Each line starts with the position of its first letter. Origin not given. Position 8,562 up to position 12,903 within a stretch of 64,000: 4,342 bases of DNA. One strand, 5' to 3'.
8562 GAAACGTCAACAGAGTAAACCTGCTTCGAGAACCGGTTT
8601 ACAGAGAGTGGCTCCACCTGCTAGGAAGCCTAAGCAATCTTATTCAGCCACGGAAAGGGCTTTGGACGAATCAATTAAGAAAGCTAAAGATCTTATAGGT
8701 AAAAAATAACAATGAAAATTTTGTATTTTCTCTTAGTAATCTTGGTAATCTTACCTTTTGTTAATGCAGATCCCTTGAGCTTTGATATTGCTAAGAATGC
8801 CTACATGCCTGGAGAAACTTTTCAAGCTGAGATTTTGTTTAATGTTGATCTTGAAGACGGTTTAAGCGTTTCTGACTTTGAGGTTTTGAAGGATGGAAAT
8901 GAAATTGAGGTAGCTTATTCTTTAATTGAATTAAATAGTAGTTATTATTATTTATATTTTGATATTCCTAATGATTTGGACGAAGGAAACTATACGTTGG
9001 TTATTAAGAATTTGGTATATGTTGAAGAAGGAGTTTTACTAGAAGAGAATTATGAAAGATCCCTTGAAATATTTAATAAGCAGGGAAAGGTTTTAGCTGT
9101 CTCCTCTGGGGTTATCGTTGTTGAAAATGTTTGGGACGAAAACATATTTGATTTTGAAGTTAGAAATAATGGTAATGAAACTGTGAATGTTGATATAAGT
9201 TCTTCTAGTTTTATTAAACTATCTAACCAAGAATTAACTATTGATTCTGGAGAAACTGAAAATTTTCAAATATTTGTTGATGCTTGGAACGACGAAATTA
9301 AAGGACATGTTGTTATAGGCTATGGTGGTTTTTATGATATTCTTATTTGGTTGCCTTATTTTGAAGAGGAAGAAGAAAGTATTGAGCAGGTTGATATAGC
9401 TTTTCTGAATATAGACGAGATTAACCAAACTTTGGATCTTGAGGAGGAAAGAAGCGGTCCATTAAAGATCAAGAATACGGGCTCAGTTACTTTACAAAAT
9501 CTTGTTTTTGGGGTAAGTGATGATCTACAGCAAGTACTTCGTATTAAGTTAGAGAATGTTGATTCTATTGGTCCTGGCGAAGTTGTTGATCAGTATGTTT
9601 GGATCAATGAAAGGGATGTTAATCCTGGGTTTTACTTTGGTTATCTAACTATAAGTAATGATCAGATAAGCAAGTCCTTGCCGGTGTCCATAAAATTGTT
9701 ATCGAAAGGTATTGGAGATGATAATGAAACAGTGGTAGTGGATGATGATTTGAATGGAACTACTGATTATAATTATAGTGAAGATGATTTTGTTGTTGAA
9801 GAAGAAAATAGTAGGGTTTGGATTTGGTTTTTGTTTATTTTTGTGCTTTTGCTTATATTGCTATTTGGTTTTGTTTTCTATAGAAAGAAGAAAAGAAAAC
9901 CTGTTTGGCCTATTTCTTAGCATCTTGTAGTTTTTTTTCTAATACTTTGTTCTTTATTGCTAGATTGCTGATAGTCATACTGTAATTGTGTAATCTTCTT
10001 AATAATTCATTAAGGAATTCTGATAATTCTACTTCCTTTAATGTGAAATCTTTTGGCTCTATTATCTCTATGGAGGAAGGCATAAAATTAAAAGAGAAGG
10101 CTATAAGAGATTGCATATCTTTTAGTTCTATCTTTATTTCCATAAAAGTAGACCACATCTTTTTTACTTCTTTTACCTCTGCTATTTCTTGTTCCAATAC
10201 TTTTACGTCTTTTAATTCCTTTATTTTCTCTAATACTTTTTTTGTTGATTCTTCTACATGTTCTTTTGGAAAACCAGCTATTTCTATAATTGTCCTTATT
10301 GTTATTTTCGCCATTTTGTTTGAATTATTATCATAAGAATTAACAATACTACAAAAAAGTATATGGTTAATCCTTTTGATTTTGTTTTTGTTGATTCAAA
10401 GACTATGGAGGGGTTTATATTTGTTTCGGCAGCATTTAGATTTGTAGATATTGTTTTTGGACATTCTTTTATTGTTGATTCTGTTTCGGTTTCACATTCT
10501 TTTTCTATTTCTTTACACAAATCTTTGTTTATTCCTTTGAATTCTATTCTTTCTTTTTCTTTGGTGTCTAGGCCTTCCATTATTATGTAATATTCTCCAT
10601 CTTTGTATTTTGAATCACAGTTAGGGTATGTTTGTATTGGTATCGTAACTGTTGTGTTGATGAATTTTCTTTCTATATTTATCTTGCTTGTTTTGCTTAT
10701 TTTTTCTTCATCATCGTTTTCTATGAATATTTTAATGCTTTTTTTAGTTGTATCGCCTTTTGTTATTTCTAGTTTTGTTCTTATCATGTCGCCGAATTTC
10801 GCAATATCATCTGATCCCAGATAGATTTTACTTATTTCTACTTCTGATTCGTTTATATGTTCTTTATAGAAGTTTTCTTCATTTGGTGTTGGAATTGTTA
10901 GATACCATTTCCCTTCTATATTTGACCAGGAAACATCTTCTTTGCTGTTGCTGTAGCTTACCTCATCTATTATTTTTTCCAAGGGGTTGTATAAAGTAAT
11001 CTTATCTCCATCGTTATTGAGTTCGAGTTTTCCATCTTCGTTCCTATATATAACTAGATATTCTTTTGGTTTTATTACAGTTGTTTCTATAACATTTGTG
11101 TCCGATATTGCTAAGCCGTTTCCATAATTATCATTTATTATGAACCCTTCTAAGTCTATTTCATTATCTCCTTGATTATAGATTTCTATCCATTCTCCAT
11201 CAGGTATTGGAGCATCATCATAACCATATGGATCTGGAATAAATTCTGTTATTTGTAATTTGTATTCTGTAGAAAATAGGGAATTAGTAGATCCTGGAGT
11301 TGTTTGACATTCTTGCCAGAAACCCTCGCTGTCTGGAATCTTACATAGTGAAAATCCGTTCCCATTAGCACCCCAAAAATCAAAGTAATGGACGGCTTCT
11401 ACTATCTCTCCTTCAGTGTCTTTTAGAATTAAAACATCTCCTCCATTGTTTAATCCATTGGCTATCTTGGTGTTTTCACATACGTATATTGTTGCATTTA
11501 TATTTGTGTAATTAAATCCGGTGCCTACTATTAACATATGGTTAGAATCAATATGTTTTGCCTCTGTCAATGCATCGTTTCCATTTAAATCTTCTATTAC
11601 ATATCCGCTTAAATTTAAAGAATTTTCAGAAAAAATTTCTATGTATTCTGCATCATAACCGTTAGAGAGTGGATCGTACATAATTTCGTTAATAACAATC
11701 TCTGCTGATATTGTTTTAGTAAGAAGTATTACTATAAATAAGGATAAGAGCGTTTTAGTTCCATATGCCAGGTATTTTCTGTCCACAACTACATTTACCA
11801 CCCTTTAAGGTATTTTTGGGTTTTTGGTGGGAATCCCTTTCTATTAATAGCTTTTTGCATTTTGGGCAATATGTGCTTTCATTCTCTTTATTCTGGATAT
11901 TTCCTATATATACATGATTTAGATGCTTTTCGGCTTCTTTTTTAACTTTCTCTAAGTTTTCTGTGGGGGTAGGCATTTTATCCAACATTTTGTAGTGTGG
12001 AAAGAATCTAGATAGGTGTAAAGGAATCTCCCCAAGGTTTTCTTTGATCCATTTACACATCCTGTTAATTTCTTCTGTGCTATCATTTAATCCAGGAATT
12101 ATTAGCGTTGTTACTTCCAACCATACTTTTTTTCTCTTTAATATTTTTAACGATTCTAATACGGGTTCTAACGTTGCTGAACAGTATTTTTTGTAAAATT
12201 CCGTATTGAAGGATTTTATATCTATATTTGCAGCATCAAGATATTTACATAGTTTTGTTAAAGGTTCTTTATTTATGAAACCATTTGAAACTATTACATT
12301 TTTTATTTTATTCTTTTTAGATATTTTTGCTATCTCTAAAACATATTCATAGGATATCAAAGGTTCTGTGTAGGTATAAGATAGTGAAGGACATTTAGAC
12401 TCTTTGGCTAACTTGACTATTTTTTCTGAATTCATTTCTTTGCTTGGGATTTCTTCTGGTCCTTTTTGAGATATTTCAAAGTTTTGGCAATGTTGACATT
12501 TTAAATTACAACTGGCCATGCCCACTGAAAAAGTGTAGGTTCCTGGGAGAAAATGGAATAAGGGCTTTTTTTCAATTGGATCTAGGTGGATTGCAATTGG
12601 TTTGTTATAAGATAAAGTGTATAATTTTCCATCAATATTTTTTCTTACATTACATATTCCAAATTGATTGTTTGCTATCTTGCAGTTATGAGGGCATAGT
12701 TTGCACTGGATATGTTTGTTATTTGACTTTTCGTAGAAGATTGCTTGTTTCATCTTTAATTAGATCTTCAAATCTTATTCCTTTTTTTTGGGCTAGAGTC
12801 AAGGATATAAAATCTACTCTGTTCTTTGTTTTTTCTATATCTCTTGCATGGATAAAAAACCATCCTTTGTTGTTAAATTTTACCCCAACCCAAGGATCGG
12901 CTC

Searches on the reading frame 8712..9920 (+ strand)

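Call 40: search_protein_families(library=pfam, proteins=[window:8712-9920:+])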
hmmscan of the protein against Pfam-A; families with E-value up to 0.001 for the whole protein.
window:8712-9920:+ (402 aa): 1 family
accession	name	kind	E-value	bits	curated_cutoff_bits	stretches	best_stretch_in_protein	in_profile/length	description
PF11614.14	FixG_C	-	0.00067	20.2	25.6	0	143-198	32-92/119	IG-like fold at C-terminal of FixG, putative oxidoreductase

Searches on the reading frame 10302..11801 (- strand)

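Call 15: search_protein_families(library=pfam, proteins=[window:10302-11801:-])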
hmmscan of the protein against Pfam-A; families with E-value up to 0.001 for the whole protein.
window:10302-11801:- (499 aa): 1 family
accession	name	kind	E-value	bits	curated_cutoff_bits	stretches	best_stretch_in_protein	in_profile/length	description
PF00932.25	LTD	-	3.8e-28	98.5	34.3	2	181-284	7-108/109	Lamin Tail Domain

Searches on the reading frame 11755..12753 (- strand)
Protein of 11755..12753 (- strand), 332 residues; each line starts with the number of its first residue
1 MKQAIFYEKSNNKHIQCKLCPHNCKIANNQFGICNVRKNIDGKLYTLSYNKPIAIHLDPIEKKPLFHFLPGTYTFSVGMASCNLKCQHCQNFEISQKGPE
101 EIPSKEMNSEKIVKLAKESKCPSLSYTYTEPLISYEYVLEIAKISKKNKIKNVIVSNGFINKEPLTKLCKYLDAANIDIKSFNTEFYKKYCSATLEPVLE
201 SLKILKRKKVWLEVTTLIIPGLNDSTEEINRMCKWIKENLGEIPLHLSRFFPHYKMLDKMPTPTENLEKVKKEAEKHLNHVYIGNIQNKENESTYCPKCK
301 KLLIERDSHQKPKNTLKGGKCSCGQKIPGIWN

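Call 40: search_protein_families(library=pfam, proteins=[window:11755-12753:-])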
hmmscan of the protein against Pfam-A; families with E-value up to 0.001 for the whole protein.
window:11755-12753:- (332 aa): 2 families
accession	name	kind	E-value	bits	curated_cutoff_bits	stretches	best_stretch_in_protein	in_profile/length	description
PF04055.27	Radical_SAM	-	9.4e-22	78.4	29.5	1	81-229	6-162/166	Radical SAM superfamily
PF13353.11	Fer4_12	-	5.8e-08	33.6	22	1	77-175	10-109/137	4Fe-4S single cluster domain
